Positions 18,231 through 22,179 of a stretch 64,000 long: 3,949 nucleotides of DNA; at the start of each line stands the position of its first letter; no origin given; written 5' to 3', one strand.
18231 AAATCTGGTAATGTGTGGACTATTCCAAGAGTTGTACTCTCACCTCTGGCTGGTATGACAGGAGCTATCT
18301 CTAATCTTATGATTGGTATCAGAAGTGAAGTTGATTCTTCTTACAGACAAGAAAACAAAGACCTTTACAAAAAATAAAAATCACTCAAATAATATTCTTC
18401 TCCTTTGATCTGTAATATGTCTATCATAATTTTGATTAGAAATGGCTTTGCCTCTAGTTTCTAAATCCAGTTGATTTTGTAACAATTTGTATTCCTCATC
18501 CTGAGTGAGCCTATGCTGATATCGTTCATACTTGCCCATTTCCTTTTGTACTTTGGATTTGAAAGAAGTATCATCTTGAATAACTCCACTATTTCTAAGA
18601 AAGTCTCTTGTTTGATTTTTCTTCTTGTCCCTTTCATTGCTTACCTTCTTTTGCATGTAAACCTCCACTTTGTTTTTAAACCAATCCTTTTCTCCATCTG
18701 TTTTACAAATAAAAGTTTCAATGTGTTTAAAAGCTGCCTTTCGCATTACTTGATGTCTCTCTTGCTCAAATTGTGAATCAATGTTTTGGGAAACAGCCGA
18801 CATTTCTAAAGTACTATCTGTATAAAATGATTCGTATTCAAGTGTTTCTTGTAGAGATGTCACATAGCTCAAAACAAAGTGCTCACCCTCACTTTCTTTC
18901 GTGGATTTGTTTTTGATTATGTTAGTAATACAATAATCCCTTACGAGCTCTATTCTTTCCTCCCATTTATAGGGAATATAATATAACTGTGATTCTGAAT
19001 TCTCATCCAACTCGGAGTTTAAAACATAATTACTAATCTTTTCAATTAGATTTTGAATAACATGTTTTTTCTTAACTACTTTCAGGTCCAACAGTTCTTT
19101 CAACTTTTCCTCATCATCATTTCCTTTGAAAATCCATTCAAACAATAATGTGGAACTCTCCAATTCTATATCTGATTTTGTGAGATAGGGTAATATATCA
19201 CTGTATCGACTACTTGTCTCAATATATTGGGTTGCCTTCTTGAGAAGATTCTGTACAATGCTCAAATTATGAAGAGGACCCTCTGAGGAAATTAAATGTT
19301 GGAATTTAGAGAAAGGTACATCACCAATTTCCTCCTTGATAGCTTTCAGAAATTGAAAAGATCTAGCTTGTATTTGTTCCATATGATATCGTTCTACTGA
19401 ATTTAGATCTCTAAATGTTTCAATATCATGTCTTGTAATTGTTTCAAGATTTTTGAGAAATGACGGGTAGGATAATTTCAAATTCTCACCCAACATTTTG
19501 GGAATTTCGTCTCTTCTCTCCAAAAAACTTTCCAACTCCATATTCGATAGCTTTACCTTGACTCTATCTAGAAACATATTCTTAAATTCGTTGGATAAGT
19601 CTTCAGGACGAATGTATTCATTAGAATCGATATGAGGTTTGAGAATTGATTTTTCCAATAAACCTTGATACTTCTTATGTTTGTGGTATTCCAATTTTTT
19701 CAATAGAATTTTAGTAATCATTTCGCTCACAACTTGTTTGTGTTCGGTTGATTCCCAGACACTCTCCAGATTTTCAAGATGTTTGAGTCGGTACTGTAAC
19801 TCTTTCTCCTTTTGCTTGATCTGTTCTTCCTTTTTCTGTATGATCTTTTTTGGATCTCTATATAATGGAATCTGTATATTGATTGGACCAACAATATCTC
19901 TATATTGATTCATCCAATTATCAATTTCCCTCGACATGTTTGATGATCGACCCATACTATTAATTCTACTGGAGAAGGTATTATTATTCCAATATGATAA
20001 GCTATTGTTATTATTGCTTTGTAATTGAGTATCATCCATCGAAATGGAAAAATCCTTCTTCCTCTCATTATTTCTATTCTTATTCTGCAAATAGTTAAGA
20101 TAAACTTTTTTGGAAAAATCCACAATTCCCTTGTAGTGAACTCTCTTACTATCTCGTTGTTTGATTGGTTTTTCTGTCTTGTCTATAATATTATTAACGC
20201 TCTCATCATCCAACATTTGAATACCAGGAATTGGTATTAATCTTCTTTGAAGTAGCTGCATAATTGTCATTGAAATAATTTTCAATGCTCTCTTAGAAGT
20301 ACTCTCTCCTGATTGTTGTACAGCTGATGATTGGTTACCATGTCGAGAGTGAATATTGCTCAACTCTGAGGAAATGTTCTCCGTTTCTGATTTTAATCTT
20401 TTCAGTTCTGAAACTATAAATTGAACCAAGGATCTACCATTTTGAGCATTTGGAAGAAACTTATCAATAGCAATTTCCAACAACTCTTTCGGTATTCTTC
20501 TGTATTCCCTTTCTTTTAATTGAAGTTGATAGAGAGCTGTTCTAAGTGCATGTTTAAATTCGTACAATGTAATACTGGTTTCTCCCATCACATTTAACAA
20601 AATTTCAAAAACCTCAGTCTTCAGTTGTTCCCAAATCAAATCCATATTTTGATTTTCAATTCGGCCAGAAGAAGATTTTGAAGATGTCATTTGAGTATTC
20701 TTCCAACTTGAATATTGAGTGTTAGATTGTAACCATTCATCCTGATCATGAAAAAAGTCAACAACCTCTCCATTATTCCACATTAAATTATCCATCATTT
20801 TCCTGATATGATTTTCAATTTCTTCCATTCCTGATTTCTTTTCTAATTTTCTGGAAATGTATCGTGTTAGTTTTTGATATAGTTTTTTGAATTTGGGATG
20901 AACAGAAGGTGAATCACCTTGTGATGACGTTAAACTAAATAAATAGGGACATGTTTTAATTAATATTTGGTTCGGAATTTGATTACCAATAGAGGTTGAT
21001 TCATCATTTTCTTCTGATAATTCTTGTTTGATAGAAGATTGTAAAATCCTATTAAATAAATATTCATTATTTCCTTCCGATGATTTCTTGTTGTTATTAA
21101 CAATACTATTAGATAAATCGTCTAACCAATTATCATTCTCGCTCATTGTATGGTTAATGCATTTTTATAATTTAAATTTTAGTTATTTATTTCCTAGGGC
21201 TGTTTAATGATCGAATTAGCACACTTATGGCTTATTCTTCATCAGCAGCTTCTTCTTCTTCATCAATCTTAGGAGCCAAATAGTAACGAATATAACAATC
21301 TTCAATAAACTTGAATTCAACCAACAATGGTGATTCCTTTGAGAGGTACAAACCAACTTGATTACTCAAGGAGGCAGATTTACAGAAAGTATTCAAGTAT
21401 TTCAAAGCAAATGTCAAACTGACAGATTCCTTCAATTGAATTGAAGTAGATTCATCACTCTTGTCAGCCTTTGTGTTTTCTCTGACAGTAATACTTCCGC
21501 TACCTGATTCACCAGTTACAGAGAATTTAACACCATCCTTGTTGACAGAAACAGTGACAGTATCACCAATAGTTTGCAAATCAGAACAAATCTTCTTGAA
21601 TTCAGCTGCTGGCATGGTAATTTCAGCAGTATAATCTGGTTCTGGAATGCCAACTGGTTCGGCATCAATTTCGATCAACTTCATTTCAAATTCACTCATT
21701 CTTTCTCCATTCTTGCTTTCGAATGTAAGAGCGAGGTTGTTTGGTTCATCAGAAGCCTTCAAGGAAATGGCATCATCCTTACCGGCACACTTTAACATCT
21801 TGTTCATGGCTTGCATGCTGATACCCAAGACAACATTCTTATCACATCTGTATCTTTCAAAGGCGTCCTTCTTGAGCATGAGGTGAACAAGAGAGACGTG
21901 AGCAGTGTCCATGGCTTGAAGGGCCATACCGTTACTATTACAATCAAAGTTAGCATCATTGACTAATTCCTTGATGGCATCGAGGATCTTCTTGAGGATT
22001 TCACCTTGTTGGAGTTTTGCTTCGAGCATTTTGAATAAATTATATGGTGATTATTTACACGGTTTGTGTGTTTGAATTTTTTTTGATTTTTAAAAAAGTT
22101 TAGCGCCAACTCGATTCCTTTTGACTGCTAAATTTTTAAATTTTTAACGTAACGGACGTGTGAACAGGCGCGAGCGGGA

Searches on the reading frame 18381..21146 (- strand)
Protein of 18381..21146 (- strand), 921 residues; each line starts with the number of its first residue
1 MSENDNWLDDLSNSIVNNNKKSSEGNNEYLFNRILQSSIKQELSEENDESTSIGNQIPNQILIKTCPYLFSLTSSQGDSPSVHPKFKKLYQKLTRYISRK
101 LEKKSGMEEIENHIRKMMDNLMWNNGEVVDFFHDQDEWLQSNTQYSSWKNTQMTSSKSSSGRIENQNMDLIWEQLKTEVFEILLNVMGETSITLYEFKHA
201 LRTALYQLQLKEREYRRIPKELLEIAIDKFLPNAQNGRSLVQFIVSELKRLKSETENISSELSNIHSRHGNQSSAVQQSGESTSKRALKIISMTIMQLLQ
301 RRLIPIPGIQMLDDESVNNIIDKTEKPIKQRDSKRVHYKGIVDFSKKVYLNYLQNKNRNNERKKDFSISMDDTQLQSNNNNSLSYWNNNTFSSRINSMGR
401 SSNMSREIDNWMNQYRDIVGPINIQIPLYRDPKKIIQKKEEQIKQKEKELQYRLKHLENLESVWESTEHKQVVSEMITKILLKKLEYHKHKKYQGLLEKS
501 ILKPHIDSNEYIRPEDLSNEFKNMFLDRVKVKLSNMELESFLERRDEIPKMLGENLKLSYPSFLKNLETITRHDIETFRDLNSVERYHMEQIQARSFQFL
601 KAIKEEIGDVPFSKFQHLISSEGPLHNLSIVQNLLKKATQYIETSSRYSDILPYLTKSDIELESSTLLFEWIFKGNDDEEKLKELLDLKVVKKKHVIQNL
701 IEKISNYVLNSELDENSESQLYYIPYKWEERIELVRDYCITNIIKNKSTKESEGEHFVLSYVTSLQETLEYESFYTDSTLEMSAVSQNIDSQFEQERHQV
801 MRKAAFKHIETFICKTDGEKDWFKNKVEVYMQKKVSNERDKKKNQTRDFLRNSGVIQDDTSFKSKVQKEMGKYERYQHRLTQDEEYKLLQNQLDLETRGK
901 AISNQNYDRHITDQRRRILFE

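Call 23: search_protein_families(library=pfam, proteins=[window:18381-21146:-], max_evalue=0.001)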
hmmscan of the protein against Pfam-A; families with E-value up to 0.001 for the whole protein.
window:18381-21146:- (921 aa): 0 families

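Call 97: search_solved_structures(query=window:18381-21146:-, max_evalue=0.01)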
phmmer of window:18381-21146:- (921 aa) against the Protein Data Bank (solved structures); distinct sequences matched with E-value up to 0.01: 0.

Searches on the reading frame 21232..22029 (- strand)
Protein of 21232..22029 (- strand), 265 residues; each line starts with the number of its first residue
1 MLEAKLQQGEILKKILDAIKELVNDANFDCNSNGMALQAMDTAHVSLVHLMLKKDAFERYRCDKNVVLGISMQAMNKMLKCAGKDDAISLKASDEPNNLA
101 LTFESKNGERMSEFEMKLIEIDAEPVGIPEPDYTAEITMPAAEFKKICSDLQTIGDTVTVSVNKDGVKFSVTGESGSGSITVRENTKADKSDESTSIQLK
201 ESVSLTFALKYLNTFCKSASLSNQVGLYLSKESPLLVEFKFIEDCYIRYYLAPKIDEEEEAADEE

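Call 6: find_encoding_contigs(protein=window:21232-22029:-, flank=3000, max_places=6)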
Protein window:21232-22029:- (265 aa): 2 contigs read that carry it; 2 places shown.
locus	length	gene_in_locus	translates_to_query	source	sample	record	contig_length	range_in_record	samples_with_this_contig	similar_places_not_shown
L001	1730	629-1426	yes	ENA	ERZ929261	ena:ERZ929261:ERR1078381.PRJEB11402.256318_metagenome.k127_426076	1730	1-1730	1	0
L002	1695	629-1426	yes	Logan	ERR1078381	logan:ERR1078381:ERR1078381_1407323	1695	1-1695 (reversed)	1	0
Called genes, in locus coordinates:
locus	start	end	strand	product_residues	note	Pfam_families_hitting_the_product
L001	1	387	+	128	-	?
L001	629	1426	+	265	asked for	PF00705:PCNA_N, PF04139:Rad9, PF02747:PCNA_C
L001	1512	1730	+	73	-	?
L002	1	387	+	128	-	?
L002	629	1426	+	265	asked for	PF00705:PCNA_N, PF04139:Rad9, PF02747:PCNA_C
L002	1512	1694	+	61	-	?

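Call 8: find_homologous_proteins(query=window:21232-22029:-, max_evalue=1e-30)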
Query window:21232-22029:- (265 aa): 1464 proteins with E <= 1e-30 among 2250 candidates; the best 120 are listed.
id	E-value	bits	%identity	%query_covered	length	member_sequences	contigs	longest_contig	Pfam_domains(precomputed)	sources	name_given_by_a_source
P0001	9.6e-167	570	100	100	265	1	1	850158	PF02747.21,PF04139.19,PF00705.24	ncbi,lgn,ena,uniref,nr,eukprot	ncbi:PCNA proliferating cell nuclear antigen [Naegleria gruberi]|uniref:DNA sliding clamp PCNA n=1 T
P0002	9.2e-147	505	88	100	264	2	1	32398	PF02747.21,PF04139.19,PF04005.18,PF00705.24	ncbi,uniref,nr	ncbi:hypothetical protein C9374_014246 [Naegleria lovaniensis]|uniref:DNA sliding clamp PCNA n=1 Tax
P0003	1.4e-144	498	85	96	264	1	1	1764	PF02747.21,PF04139.19,PF04005.18,PF02144.22,PF00705.24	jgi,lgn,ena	-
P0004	3.0e-134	464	80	96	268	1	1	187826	PF02747.21,PF04139.19,PF04005.18,PF00705.24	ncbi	ncbi:hypothetical protein ABK040_012679 [Willaertia magna]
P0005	7.6e-107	374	64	96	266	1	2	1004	PF02747.21,PF04139.19,PF04005.18,PF02144.22,PF00705.24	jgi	jgi:proliferating cell nuclear antigen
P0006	7.9e-107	374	65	96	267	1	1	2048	PF02747.21,PF04139.19,PF04005.18,PF02144.22,PF00705.24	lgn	-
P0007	1.6e-104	367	46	98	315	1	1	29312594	PF02747.21,PF04139.19,PF00705.24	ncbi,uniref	ncbi:UNVERIFIED_CONTAM: Proliferating cell nuclear antigen [Sesamum radiatum]|uniref:DNA sliding cla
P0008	3.3e-104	365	62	96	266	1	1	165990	PF02747.21,PF04139.19,PF04005.18,PF02144.22,PF00705.24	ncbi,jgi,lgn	jgi:proliferating cell nuclear antigen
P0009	1.4e-103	363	61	96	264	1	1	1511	PF02747.21,PF04139.19,PF02144.22,PF00705.24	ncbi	-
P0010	1.8e-103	363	45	98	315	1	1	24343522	PF02747.21,PF04139.19,PF00705.24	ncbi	ncbi:UNVERIFIED_CONTAM: Proliferating cell nuclear antigen [Sesamum indicum]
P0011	3.3e-103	362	62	100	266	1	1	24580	PF02747.21,PF04139.19,PF04005.18,PF02144.22,PF00705.24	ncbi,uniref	ncbi:proliferating cell nuclear antigen [Acrasis kona]|uniref:DNA sliding clamp PCNA n=1 Tax=Acrasis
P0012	5.7e-102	358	63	96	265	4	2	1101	PF02747.21,PF02144.22,PF00705.24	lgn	-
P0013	1.4e-101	357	62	98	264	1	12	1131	PF02747.21,PF04139.19,PF02144.22,PF00705.24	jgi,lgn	jgi:proliferating cell nuclear antigen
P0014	1.3e-97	344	61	100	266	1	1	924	PF02747.21,PF02144.22,PF00705.24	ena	-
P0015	6.6e-96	338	59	98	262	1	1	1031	PF02747.21,PF04139.19,PF02144.22,PF00705.24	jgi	-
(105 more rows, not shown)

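Call 10: find_encoding_contigs(protein=P0002, flank=10000, max_places=3)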
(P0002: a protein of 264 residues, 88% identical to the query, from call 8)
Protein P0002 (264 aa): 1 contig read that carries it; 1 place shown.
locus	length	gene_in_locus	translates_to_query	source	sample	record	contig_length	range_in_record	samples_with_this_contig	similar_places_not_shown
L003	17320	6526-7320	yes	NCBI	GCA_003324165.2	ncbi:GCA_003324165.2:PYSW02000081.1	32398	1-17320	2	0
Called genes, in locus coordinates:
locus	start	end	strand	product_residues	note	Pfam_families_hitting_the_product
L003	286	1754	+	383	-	PF01073:3Beta_HSD, PF01370:Epimerase, PF04321:RmlD_sub_bind, PF16363:GDP_Man_Dehyd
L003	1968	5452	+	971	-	PF00009:GTP_EFTU (faint), PF01926:MMR_HSR1, PF02421:FeoB_N (weak), PF03193:RsgA_GTPase (faint), PF00067:p450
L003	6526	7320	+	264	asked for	PF00705:PCNA_N, PF04005:Hus1 (faint), PF04139:Rad9, PF02747:PCNA_C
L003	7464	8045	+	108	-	-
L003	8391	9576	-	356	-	-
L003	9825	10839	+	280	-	PF01092:Ribosomal_S6e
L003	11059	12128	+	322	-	-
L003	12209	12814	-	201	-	-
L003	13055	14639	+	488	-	-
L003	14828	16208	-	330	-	PF00899:ThiF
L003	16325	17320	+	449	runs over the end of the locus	PF03133:TTL, PF14398:ATPgrasp_YheCD (faint)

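Call 11: find_encoding_contigs(protein=P0004, flank=10000, max_places=3)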
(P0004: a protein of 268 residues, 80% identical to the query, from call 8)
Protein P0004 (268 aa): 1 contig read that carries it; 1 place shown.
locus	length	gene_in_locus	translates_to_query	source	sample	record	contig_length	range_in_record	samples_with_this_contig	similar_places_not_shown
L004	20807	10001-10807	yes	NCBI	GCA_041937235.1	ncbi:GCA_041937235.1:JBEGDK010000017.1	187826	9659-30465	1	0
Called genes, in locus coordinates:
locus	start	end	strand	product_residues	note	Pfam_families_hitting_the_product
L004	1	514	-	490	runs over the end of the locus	PF25390:WD40_RLD, PF25384:Alsin_RLD (faint), PF00415:RCC1, PF13540:RCC1_2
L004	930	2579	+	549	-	-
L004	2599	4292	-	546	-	PF00118:Cpn60_TCP1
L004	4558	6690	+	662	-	PF02137:A_deamin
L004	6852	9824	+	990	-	-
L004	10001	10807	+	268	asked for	PF00705:PCNA_N, PF04005:Hus1 (faint), PF04139:Rad9, PF02747:PCNA_C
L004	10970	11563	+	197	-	PF01161:PBP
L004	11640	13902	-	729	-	PF23622:LRR_At1g61320_AtMIF1 (weak)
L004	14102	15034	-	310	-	-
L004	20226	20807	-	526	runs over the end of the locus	-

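Call 15: find_encoding_contigs(protein=P0003, flank=3000, max_places=3)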
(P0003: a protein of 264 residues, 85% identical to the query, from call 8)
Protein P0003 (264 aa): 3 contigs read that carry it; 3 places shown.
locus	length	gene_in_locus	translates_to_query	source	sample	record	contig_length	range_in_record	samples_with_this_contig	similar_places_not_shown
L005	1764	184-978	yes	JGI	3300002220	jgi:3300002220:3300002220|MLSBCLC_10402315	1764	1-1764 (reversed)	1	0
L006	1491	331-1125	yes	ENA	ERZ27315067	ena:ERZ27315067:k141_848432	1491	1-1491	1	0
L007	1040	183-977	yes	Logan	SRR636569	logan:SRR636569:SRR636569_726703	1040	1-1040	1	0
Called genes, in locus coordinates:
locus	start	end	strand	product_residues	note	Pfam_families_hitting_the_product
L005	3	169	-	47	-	?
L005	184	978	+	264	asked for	PF00705:PCNA_N, PF02144:Rad1, PF04005:Hus1 (faint), PF04139:Rad9 (weak), PF02747:PCNA_C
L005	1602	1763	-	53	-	?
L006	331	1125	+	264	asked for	PF00705:PCNA_N, PF02144:Rad1, PF04005:Hus1 (faint), PF04139:Rad9 (weak), PF02747:PCNA_C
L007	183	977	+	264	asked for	PF00705:PCNA_N, PF02144:Rad1, PF04005:Hus1 (faint), PF04139:Rad9 (weak), PF02747:PCNA_C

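Call 17: find_encoding_contigs(protein=P0011, flank=3000, max_places=2)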
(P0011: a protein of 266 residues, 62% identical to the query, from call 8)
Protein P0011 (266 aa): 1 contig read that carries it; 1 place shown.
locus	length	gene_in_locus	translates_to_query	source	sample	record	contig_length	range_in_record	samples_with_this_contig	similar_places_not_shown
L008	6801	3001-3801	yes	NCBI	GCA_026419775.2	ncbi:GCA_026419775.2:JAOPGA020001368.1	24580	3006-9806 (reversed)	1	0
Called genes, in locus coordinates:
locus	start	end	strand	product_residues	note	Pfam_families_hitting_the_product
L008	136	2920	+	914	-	PF00533:BRCT (weak), PF01426:BAH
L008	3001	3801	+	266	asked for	PF00705:PCNA_N, PF02144:Rad1, PF04005:Hus1 (faint), PF04139:Rad9 (weak), PF02747:PCNA_C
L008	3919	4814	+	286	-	-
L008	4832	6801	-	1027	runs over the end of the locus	PF00133:tRNA-synt_1, PF01406:tRNA-synt_1e (faint), PF09334:tRNA-synt_1g (weak), PF13603:tRNA-synt_1_2 (weak), PF08264:Anticodon_1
